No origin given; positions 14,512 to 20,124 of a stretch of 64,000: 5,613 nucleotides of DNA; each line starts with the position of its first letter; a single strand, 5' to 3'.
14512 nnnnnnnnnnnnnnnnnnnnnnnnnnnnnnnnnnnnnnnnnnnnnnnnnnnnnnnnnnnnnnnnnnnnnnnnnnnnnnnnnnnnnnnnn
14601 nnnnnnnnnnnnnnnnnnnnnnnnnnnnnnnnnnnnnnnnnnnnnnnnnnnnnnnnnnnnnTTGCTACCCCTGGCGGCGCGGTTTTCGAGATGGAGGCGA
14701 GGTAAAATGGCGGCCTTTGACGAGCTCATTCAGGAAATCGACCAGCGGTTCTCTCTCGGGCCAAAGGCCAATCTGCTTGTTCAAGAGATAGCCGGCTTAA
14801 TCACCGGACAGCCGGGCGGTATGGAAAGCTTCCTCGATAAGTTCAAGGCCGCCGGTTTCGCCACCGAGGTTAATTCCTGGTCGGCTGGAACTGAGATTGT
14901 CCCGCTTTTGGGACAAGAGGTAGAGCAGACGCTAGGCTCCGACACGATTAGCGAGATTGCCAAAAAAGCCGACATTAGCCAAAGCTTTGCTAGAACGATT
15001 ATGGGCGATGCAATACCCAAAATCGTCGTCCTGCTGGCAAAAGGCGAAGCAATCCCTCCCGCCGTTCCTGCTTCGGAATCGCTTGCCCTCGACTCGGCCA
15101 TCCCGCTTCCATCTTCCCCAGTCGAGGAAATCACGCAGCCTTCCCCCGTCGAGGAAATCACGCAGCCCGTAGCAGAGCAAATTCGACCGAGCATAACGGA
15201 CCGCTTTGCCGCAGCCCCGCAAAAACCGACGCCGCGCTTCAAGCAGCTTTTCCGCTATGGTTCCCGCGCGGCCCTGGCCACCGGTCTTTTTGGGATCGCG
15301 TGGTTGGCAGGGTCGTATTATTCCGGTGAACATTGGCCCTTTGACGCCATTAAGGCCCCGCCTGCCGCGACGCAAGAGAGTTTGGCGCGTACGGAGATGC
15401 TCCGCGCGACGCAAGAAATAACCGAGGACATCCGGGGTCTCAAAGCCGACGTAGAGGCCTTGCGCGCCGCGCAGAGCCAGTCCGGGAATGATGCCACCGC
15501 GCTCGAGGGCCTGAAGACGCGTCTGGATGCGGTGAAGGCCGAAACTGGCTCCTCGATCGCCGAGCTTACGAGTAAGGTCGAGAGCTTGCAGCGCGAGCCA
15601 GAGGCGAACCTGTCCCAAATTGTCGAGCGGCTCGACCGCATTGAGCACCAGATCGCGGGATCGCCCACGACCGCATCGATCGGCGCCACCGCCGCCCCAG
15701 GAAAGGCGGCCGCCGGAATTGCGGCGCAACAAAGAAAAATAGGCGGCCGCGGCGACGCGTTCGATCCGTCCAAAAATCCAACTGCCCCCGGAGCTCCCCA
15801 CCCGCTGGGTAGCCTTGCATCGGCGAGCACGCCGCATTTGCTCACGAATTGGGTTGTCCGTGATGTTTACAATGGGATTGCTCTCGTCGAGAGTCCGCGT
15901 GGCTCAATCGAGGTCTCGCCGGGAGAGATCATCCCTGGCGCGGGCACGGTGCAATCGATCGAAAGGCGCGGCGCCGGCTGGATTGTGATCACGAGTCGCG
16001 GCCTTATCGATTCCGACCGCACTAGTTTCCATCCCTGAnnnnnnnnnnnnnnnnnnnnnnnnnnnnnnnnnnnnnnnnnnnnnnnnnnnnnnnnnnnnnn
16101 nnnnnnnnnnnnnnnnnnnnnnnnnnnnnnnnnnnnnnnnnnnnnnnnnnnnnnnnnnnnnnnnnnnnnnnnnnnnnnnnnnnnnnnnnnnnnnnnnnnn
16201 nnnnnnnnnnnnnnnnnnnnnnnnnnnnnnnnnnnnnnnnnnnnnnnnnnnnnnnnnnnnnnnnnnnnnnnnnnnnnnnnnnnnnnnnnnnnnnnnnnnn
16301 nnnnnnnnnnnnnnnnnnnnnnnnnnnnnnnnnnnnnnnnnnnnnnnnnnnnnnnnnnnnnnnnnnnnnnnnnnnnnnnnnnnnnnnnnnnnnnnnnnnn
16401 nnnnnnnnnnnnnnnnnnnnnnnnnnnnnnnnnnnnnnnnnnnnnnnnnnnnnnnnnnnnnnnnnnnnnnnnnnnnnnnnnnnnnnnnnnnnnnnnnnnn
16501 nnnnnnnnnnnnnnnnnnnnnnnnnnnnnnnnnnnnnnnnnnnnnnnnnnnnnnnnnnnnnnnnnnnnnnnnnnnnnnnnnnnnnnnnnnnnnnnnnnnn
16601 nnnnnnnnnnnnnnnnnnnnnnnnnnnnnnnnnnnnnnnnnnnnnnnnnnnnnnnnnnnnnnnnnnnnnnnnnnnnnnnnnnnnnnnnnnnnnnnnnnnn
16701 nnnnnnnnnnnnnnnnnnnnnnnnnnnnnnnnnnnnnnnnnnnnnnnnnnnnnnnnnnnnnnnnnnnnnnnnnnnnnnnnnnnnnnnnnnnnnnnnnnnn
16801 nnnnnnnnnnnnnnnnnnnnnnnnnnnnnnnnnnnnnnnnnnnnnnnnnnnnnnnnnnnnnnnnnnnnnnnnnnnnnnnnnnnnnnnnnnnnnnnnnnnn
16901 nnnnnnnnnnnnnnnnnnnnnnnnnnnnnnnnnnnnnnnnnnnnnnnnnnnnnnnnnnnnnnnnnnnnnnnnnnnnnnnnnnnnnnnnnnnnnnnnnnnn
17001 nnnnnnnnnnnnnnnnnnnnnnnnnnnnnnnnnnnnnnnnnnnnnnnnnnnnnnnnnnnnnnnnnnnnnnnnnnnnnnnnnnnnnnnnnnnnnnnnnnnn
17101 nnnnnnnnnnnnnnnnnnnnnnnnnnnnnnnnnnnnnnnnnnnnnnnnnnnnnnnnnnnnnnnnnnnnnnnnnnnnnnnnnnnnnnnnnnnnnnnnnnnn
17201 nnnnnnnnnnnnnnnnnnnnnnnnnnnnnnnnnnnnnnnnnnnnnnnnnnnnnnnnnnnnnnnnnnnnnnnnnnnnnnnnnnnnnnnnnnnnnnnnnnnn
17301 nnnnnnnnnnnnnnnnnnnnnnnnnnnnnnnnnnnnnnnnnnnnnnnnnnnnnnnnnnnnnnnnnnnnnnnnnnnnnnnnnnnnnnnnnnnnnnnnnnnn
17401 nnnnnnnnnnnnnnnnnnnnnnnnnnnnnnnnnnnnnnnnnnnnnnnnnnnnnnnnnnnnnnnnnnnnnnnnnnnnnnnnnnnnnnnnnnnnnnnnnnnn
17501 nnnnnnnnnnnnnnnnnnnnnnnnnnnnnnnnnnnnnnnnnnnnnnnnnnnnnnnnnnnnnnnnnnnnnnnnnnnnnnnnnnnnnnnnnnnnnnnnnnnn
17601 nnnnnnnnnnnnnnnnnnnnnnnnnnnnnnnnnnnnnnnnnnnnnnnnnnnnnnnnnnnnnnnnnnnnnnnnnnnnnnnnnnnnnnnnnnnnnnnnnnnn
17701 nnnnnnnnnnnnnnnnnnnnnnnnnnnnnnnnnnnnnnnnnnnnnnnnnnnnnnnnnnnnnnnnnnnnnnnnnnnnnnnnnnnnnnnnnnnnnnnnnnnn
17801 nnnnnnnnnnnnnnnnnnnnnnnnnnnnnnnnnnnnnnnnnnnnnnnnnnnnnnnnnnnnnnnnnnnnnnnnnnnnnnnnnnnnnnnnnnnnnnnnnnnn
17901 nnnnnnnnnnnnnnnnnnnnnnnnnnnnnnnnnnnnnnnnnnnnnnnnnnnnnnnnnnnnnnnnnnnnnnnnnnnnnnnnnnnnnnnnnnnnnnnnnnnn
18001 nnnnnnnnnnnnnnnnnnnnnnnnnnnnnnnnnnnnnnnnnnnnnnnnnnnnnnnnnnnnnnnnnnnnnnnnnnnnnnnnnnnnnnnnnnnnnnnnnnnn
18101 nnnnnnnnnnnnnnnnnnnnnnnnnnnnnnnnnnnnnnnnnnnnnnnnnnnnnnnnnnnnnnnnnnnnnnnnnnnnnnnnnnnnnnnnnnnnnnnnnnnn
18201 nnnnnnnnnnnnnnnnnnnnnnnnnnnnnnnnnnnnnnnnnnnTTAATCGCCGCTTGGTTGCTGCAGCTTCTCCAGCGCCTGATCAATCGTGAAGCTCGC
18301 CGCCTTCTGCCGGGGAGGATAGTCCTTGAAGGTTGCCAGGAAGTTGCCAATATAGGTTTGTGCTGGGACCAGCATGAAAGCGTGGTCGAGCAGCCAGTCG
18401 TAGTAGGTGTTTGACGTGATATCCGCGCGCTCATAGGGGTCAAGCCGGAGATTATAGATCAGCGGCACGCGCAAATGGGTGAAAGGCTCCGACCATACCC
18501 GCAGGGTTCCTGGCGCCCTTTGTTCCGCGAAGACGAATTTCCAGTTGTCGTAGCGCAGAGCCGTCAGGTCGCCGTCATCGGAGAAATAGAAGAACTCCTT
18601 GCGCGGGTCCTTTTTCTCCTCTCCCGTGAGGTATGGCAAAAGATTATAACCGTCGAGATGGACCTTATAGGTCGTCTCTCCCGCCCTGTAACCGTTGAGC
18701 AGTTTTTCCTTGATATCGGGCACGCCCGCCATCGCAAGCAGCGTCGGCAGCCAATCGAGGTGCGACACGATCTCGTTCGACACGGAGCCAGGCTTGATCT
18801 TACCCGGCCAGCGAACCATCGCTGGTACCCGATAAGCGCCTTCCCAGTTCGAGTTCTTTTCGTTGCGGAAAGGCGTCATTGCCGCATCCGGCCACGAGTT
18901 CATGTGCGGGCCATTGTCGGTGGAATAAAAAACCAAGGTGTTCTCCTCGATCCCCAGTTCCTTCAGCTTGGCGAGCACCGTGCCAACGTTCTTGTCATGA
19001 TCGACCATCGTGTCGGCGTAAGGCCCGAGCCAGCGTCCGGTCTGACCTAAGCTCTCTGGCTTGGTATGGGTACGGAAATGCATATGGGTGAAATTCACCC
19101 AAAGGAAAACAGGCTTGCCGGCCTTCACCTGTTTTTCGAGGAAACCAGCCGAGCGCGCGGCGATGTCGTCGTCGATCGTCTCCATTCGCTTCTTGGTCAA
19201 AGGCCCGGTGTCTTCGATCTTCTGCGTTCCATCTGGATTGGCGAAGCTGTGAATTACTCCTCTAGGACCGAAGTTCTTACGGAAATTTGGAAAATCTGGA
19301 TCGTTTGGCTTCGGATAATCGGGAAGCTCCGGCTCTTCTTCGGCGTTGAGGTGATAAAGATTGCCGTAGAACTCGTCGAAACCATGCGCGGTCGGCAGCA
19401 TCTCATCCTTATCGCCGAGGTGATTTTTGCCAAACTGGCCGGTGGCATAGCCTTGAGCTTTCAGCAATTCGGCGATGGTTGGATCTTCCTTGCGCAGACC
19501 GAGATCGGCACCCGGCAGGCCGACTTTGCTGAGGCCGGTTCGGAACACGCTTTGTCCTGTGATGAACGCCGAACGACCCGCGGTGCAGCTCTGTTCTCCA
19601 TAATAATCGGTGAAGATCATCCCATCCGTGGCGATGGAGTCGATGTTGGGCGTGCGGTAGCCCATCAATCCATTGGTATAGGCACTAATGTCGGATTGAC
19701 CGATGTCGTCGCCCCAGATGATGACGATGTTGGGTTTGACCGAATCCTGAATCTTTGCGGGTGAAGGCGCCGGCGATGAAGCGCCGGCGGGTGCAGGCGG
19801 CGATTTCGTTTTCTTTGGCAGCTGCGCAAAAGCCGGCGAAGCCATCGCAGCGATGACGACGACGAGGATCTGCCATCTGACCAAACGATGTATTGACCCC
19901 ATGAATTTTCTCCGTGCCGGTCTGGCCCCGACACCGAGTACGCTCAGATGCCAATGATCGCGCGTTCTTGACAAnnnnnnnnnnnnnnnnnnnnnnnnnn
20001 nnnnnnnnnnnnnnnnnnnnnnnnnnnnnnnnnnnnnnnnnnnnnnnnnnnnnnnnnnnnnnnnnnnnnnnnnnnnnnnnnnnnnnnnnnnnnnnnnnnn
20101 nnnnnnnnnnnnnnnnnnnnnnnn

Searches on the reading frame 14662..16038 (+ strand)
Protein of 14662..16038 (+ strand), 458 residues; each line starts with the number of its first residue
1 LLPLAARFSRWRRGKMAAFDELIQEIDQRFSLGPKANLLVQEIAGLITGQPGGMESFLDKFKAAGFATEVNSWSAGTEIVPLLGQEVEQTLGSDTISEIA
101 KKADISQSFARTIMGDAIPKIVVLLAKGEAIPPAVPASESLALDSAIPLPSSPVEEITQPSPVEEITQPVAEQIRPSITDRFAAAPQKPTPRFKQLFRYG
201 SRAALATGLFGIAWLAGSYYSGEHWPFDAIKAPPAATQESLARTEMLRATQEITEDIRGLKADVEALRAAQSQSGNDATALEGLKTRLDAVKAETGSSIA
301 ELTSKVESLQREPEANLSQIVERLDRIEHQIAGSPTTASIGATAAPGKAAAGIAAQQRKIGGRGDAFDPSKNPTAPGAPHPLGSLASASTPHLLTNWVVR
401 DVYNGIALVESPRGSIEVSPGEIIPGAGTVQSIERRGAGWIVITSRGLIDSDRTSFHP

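Call 81: search_protein_families(library=pfam, proteins=[window:14662-16038:+], max_evalue=0.00001)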
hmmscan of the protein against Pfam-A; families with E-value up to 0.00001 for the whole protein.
window:14662-16038:+ (458 aa): 1 family
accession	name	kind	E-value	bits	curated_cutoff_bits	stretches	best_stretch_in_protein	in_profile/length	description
PF20159.5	YidB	-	1.3e-09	38.8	24.3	1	48-125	49-123/132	YidB-like protein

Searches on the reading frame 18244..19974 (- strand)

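Call 81: search_protein_families(library=pfam, proteins=[window:18244-19974:-], max_evalue=0.00001)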
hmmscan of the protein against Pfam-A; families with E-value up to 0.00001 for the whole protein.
window:18244-19974:- (576 aa): 3 families
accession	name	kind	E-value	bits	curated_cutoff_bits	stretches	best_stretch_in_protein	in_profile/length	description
PF00884.28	Sulfatase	-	4e-53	181.1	25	1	81-418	1-301/301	Sulfatase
PF14707.11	Sulfatase_C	-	1.4e-08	35.8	30.9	1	457-524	2-77/127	C-terminal region of aryl-sulfatase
PF16347.10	SGSH_C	-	1.4e-08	35.4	29.3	1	376-420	11-55/154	N-sulphoglucosamine sulphohydrolase, C-terminal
